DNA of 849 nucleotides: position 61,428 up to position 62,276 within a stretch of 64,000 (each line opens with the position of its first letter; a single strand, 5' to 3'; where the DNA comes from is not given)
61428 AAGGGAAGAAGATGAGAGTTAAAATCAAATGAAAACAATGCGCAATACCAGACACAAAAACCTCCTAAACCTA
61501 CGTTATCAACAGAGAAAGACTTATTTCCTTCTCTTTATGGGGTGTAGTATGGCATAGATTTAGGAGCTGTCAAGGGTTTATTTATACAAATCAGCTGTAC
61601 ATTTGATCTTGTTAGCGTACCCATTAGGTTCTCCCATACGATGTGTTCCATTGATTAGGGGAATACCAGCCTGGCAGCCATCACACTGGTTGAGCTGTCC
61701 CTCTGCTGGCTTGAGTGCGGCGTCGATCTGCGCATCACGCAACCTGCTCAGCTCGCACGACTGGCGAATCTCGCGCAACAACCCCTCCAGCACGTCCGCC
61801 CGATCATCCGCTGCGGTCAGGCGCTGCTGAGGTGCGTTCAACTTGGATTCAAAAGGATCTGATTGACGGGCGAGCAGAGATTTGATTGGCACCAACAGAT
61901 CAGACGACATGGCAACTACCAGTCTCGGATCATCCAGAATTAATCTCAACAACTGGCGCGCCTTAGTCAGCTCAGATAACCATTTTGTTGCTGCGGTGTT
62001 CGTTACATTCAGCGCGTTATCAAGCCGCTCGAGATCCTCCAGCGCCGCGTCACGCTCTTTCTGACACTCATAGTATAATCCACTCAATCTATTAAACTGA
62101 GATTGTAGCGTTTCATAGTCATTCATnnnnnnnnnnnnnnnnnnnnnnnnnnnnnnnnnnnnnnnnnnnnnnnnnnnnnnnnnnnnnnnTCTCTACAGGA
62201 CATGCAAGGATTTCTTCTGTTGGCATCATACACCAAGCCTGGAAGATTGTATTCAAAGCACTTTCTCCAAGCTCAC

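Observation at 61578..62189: GC-rich (about 55-58%) gene embedded in an AT-rich early cluster; likely recent horizontal acquisition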

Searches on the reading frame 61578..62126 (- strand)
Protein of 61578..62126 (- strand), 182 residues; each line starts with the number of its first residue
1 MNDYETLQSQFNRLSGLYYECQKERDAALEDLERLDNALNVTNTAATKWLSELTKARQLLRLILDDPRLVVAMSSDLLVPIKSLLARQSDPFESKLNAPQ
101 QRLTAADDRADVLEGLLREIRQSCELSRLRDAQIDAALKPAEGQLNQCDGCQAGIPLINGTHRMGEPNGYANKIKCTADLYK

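Call 5: search_protein_families(library=pfam, proteins=[window:61578-62126:-], max_evalue=0.1)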
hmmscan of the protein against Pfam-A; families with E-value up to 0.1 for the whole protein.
window:61578-62126:- (182 aa): 4 families
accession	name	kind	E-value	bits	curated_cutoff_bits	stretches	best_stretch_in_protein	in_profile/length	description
PF24531.2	ANC1_spectrin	-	0.00041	21.1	27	0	5-63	14-71/95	Nuclear anchorage protein 1, spectrin repeat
PF18694.6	TDP-43_N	-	0.08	13.3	27.1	0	5-23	26-44/74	TAR DNA-binding protein 43, N-terminal domain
PF14932.11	HAUS-augmin3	-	0.085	12.8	29.4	0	2-62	101-162/260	HAUS augmin-like complex subunit 3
PF25206.1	DUF7836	-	0.09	13.1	26.7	0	20-60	12-52/59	Domain of unknown function (DUF7836)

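Call 6: search_protein_families(library=phrogs, proteins=[window:61578-62126:-], max_evalue=0.01)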
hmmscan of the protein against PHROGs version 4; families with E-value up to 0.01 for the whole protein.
window:61578-62126:- (182 aa): 1 family
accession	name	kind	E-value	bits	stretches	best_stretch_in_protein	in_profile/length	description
phrog_6574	-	unknown function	0.00013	23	1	144-180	9-48/217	-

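Call 7: search_dna_similar(query=window:61578-62126:-, collection=phages, mode=protein, max_rows=30, max_evalue=0.01)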
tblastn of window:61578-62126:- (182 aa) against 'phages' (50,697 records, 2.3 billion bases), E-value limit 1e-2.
Records with a match: 18; places in all: 18; records where one place covers at least 80% of the query: 0.
Best place of each record, by identity: 60-80% 13; <60% 5.
By first word of the organism name: Pseudomonas 17; Pectobacterium 1.
By host as written in the record: Pseudomonas aeruginosa 8; Pseudomonas sp. ANT_H14 2; Pseudomonas lactis 1; Pseudomonas fluorescens Migula 1; Dickeya dianthicola F101 1; Pseudomonas aeruginosa PACL 1; - 1; Pseudomonas aeruginosa ST773 (NDM-1-producing) 1; and 2 more.
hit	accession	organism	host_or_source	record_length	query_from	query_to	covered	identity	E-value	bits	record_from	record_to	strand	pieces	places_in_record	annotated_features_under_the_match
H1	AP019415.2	Pseudomonas phage HU1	Pseudomonas lactis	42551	83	143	34%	51.4%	1e-7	56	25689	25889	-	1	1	hypothetical protein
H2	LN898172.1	Pseudomonas phage vB_PaeS_PM105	Pseudomonas aeruginosa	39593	135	181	26%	59.6%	8e-11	66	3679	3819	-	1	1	PM105_08: hypothetical protein | PM105_09: hypothetical protein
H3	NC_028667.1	Pseudomonas phage vB_PaeS_PM105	Pseudomonas aeruginosa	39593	135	181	26%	59.6%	8e-11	66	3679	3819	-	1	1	PM105_08: hypothetical protein | PM105_09: hypothetical protein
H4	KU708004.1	Pseudomonas phage phiAH14a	Pseudomonas sp. ANT_H14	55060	98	153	31%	48.4%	9e-5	48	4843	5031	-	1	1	hypothetical protein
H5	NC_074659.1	Pseudomonas phage phiAH14a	Pseudomonas sp. ANT_H14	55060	98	153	31%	48.4%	9e-5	48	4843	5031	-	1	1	hypothetical protein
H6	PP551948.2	Pseudomonas phage UNO-G1W1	Pseudomonas fluorescens Migula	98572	146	182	20%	73.0%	5e-12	69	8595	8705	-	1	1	none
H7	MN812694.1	Pectobacterium phage Bobbio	Dickeya dianthicola F101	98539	146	182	20%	73.0%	3e-11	67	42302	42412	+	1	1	record has no annotation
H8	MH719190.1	Pseudomonas phage H71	Pseudomonas aeruginosa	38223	146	181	20%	69.4%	2e-10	64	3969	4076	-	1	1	hypothetical protein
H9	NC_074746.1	Pseudomonas phage H71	Pseudomonas aeruginosa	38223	146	181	20%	69.4%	2e-10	64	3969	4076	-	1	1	hypothetical protein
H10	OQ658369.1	Pseudomonas phage sp.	Pseudomonas aeruginosa PACL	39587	146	181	20%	69.4%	2e-10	64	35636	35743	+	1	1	none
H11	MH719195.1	Pseudomonas phage Ps59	Pseudomonas aeruginosa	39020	146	181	20%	69.4%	2e-10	64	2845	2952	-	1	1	hypothetical protein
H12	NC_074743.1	Pseudomonas phage Ps59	Pseudomonas aeruginosa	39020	146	181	20%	69.4%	2e-10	64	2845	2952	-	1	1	hypothetical protein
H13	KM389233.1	Pseudomonas phage F_TK1727sp/MX560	-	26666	146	181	20%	69.4%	2e-10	64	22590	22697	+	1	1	record has no annotation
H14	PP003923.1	Pseudomonas phage vB_Pae_U11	Pseudomonas aeruginosa ST773 ...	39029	146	181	20%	66.7%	1e-9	62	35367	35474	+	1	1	hypothetical protein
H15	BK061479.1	Pseudomonas phage vB_PaeS-D14F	Pseudomonas aeruginosa strain 3-38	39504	146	181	20%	66.7%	1e-9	62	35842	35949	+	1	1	Phage protein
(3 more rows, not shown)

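Call 9: find_homologous_proteins(query=window:61578-62126:-, max_evalue=0.001)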
Query window:61578-62126:- (182 aa): 144 proteins with E <= 0.001 among 713 candidates; the best 120 are listed.
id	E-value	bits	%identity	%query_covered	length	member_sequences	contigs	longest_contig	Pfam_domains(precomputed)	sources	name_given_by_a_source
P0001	1.2e-113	395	100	100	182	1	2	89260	-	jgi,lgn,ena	-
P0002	5.5e-38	148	67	66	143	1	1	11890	-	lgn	-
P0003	8.3e-38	148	49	90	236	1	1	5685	-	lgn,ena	-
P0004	1.1e-37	147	81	52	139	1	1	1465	-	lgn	-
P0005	6.3e-37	145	57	77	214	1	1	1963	-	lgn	-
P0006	1.4e-35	141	52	74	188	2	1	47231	-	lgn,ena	-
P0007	6.0e-34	135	71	54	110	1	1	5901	-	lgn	-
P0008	2.1e-33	134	55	80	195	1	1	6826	-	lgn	-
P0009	7.3e-32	129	63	66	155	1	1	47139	-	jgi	-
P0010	8.2e-28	115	59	55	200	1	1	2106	-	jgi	-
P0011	1.4e-25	108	58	51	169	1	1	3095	-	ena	-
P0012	7.7e-25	106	61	46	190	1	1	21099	-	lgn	-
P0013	1.5e-24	105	51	63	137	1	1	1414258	-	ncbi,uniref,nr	ncbi:hypothetical protein [Pseudomonas fluorescens]|uniref:hypothetical protein n=1 Tax=Pseudomonas 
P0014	4.3e-24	103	58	51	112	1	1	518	-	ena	-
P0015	1.2e-23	102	63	46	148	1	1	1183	-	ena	-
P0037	2.4e-21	94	54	59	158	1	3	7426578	-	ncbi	ncbi:hypothetical protein [Pseudomonas veronii]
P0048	1.5e-20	92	57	46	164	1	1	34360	PF14354.14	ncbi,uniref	ncbi:MAG: hypothetical protein WBI95_09835 [Pseudomonas veronii]|uniref:hypothetical protein n=1 Tax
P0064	1.6e-19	88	50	52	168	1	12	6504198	-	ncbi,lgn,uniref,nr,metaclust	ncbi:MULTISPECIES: hypothetical protein [Pseudomonas]|uniref:hypothetical protein n=1 Tax=Pseudomona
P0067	2.4e-19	88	36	97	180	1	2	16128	-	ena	-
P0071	4.8e-19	87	60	41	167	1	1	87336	-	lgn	-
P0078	1.3e-18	85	52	53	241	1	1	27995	-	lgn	-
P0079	1.4e-18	85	39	99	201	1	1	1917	-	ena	-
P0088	5.8e-18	83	63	40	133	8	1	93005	-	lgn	-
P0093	9.4e-17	79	90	23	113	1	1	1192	-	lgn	-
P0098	9.6e-16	76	68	31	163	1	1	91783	-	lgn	-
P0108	1.4e-9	56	72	20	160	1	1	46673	-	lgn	-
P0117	2.3e-6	46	56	23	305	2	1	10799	-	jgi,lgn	-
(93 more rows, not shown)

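Call 12: find_encoding_contigs(protein=P0001, flank=10000, max_places=4)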
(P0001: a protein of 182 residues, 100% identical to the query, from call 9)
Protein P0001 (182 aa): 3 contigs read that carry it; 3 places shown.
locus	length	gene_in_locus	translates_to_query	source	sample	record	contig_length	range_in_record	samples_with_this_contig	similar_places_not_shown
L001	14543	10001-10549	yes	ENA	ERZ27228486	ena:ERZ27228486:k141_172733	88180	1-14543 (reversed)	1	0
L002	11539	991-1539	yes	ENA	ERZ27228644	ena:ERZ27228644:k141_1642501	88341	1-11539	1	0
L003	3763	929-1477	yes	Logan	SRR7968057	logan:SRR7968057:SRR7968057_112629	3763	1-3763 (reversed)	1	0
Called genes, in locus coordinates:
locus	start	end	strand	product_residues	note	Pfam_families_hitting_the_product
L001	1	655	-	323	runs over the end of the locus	-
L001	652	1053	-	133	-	-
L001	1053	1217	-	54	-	-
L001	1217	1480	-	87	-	-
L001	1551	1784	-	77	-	-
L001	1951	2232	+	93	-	-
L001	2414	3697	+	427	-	-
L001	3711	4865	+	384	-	PF14284:PcfJ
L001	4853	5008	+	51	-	-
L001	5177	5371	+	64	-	-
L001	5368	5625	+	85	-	-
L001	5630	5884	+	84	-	-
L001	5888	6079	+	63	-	-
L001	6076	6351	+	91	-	-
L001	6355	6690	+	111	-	-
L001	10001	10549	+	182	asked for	-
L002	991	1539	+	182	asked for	-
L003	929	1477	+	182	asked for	-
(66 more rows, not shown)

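Call 13: search_protein_families(library=ncbifam, proteins=[window:61578-62126:-, P0003, P0006, P0013, P0048, P0064, P0067, P0079], max_evalue=0.1)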
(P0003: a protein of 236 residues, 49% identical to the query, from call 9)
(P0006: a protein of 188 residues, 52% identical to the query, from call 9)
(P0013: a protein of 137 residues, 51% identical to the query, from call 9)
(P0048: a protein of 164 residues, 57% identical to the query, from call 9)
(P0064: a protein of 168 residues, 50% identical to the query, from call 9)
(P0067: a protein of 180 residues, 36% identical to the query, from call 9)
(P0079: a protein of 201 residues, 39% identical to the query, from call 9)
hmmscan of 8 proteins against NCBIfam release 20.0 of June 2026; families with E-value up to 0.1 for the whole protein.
window:61578-62126:- (182 aa): 0 families

P0003 (236 aa): 1 family
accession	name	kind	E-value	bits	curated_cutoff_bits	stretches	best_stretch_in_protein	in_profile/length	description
NF010035.0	PRK13510.1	equivalog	0.035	14.4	104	1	121-197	4-79/95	sulfurtransferase complex subunit TusB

P0006 (188 aa): 2 families
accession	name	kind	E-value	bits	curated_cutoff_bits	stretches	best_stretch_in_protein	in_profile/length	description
TIGR01843.1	type_I_hlyD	subfamily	0.02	13.9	208.65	1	48-173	94-206/422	HlyD family type I secretion periplasmic adaptor subunit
NF007972.0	PRK10696.1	equivalog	0.05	12.9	272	0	104-175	166-237/295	tRNA 2-thiocytidine(32) synthetase TtcA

P0013 (137 aa): 1 family
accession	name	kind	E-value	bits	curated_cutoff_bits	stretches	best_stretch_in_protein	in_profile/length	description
TIGR02977.1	phageshock_pspA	equivalog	0.012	15.4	242.95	1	28-66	118-156/219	phage shock protein PspA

P0048 (164 aa): 4 families
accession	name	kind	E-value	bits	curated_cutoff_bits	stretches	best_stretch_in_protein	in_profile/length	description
TIGR03655.1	anti_R_Lar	subfamily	6.6e-07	29.5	39.6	1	8-55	2-54/55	Lar family restriction alleviation protein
NF007260.0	PRK09710.1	equivalog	9.3e-05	23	113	1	8-36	7-35/64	type I toxin-antitoxin system endodeoxyribonuclease toxin RalR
NF002362.0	PRK01343.1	equivalog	0.02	14.6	79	1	2-20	13-31/66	DNA gyrase inhibitor YacG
NF052469.1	CT847_fam_effector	equivalog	0.04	13.5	200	1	60-100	99-139/161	CT847 family type III secretion system effector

P0064 (168 aa): 0 families

P0067 (180 aa): 0 families

P0079 (201 aa): 0 families

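Call 14: search_solved_structures(query=window:61578-62126:-, max_evalue=10)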
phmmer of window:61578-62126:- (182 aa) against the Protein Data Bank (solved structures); distinct sequences matched with E-value up to 10: 2.
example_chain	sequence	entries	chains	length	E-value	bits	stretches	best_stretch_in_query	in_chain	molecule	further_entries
4ytd_A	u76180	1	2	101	0.061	16.4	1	79-135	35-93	Protein bicaudal D homolog 1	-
6ofp_A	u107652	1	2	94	0.3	14.2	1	79-127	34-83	Protein bicaudal D homolog 2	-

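Call 18: find_encoding_contigs(protein=P0006, flank=8000, max_places=2)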
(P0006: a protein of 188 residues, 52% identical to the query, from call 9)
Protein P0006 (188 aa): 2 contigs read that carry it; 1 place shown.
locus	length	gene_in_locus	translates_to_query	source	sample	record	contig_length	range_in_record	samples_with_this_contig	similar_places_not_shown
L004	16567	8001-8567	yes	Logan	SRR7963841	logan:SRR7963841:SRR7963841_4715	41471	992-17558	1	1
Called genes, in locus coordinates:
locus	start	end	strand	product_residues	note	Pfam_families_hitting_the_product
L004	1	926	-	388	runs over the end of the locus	PF10926:DUF2800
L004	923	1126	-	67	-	-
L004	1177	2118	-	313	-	-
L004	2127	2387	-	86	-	-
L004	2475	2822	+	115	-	-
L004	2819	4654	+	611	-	PF04851:ResIII, PF00270:DEAD (weak), PF00271:Helicase_C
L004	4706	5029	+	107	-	-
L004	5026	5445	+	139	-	-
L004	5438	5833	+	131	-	-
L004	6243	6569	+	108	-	-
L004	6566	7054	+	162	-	-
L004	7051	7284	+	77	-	-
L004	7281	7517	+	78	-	-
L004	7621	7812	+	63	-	-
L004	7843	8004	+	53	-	-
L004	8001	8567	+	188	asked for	-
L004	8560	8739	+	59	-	-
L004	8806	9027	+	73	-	-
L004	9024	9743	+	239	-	-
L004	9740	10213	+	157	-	-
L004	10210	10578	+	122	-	-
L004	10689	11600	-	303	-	-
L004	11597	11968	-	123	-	-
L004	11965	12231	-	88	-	-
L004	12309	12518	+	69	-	PF12728:HTH_17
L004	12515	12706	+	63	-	PF14354:Lar_restr_allev (weak)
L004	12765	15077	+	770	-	PF09250:Prim-Pol, PF08707:PriCT_2 (weak), PF08706:D5_N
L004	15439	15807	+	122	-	PF20901:Sf6_terminase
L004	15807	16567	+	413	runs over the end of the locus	PF04466:Terminase_3, PF17288:Terminase_3C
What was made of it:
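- Closest known: Lar family restriction-alleviation proteins. Same: A Lar gene lies in the donor-like contig L004 (call 18).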

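Call 19: find_encoding_contigs(protein=P0009, flank=8000, max_places=2)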
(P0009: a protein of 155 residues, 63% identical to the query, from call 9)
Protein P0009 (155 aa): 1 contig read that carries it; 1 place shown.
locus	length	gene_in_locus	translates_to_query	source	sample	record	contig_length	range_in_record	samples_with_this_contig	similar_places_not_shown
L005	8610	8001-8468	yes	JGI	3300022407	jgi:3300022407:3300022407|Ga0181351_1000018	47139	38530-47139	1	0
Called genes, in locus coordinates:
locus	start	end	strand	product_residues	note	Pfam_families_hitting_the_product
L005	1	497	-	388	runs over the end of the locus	PF10926:DUF2800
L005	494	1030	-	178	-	PF16473:Rv2179c-like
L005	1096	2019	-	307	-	-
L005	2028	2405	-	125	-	-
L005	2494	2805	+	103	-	-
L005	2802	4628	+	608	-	PF00270:DEAD, PF04851:ResIII, PF00271:Helicase_C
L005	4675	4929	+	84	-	-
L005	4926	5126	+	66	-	-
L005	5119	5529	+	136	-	-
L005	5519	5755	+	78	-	-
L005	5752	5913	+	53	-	-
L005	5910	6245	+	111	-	-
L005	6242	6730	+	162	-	-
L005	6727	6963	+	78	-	-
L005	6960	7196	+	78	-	-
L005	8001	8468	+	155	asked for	-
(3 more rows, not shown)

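Call 20: find_encoding_contigs(protein=P0037, flank=8000, max_places=2)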
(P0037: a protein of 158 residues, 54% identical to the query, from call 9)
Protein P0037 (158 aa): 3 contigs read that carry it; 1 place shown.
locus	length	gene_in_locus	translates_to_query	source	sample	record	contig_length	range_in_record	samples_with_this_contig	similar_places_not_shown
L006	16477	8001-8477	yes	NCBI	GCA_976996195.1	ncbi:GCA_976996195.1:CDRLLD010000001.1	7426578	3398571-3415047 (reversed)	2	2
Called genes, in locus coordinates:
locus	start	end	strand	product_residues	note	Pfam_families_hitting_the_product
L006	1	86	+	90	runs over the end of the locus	-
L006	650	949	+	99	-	-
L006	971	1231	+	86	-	-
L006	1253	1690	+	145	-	-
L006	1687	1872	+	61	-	-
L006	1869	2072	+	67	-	-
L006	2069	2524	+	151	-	-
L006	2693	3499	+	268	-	PF03837:RecT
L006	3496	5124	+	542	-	PF09588:YqaJ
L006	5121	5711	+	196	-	PF20661:SutA-RBD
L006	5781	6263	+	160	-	-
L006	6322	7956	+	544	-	PF13708:DUF4942, PF05175:MTS (faint)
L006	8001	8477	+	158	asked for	-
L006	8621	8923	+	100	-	-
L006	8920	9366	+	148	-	-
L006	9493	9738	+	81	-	-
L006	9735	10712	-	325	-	PF00589:Phage_integrase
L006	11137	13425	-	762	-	PF01804:Penicil_amidase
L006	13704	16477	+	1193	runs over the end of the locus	-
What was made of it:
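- On Lambda Ea22 / ead-Ea22-like family: In L006 the order is RecT, YqaJ, DUF4942 methyltransferase, the gene, then the integrase (call 20).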

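Call 21: find_encoding_contigs(protein=P0093, flank=8000, max_places=2)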
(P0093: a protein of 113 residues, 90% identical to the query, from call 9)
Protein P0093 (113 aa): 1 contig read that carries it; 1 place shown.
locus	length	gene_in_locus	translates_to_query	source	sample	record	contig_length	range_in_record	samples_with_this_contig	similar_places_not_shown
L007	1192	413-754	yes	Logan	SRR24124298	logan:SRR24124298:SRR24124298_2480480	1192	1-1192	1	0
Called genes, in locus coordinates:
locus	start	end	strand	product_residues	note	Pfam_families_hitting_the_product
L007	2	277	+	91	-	?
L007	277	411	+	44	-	-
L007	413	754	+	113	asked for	-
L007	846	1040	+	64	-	-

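Call 25: get_annotated_region(hit=H2, flank=5000)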
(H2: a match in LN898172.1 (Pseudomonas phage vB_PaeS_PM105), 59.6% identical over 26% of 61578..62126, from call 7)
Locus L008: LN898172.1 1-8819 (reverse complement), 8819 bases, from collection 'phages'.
description: Pseudomonas phage vB_PaeS_PM105.
organism: Pseudomonas phage vB_PaeS_PM105 (NCBI taxid 1743016)
taxonomy: Viruses; Duplodnaviria; Heunggongvirae; Uroviricota; Caudoviricetes; Beetrevirus; Beetrevirus PM105
host: Pseudomonas aeruginosa; source: sewage water sample; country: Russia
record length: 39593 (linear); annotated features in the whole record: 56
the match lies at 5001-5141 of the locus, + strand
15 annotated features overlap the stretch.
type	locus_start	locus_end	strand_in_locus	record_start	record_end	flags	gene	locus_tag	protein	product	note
CDS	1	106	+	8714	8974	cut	PM105_15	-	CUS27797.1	hypothetical protein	-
CDS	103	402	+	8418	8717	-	PM105_14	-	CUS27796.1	Transcriptional regulator, IclR family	-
CDS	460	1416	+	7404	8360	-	PM105_13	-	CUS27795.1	hypothetical protein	-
CDS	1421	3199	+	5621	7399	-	PM105_12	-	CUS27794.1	putative transposase A subunit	-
CDS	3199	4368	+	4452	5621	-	PM105_11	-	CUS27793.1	putative transposase B subunit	-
CDS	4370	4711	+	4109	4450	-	PM105_10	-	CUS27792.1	hypothetical protein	-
CDS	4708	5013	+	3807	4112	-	PM105_09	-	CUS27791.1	hypothetical protein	-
CDS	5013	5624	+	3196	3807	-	PM105_08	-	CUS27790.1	hypothetical protein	-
CDS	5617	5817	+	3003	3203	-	PM105_07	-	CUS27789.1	hypothetical protein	-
CDS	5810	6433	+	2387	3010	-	PM105_06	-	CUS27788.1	hypothetical protein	-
CDS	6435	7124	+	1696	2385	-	PM105_05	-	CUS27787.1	hypothetical protein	-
CDS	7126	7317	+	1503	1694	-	PM105_04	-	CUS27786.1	hypothetical protein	-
CDS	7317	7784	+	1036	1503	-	PM105_03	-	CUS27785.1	hypothetical protein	-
CDS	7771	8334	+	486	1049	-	PM105_02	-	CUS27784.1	hypothetical protein similar to mu GemA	-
CDS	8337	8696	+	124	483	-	PM105_01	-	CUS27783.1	putative mor transcriptional regulator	-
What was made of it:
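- Closest known: phrog_6574. Same: The knuckle matches the N-terminal positions 9-48 of this PHROG (call 6). tblastn finds it at 60-69% identity at the start of PM105_08 and its orthologues, in the early region downstream of the transposase genes (calls 7, 25).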

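Call 26: get_annotated_region(hit=H6, flank=4000)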
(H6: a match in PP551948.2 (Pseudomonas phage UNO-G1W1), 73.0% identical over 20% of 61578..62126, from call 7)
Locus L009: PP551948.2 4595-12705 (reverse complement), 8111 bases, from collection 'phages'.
description: Pseudomonas phage UNO-G1W1, complete genome.
organism: Pseudomonas phage UNO-G1W1 (NCBI taxid 3136609)
taxonomy: Viruses; Duplodnaviria; Heunggongvirae; Uroviricota; Caudoviricetes; Otagovirus
host: Pseudomonas fluorescens Migula; source: -; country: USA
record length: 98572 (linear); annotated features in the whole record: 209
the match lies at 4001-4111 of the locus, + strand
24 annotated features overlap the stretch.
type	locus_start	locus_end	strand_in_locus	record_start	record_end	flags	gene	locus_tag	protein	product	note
CDS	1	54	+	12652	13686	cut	-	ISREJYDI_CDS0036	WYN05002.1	hypothetical protein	-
CDS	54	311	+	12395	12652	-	-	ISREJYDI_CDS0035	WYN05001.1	hypothetical protein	-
CDS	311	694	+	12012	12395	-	-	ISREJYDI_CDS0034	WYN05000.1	hypothetical protein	-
CDS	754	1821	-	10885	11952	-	-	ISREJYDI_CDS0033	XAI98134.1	hypothetical protein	-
CDS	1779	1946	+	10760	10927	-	-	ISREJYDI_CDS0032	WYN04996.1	hypothetical protein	-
CDS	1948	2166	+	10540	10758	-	-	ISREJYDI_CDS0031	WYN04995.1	hypothetical protein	-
CDS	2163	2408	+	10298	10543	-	-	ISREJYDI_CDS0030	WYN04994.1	hypothetical protein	-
CDS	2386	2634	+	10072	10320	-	-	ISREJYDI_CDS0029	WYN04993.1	hypothetical protein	-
CDS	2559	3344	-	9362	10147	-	-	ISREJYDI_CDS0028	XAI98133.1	hypothetical protein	-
CDS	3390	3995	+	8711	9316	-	-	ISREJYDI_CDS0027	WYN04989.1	hypothetical protein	-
CDS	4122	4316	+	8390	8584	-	-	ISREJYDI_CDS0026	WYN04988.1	hypothetical protein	-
CDS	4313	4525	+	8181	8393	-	-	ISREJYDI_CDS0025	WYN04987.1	hypothetical protein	-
CDS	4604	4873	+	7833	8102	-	-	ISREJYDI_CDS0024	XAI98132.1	hypothetical protein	-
CDS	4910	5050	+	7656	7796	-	-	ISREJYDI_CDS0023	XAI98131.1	hypothetical protein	-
CDS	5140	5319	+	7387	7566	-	-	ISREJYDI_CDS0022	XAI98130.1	hypothetical protein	-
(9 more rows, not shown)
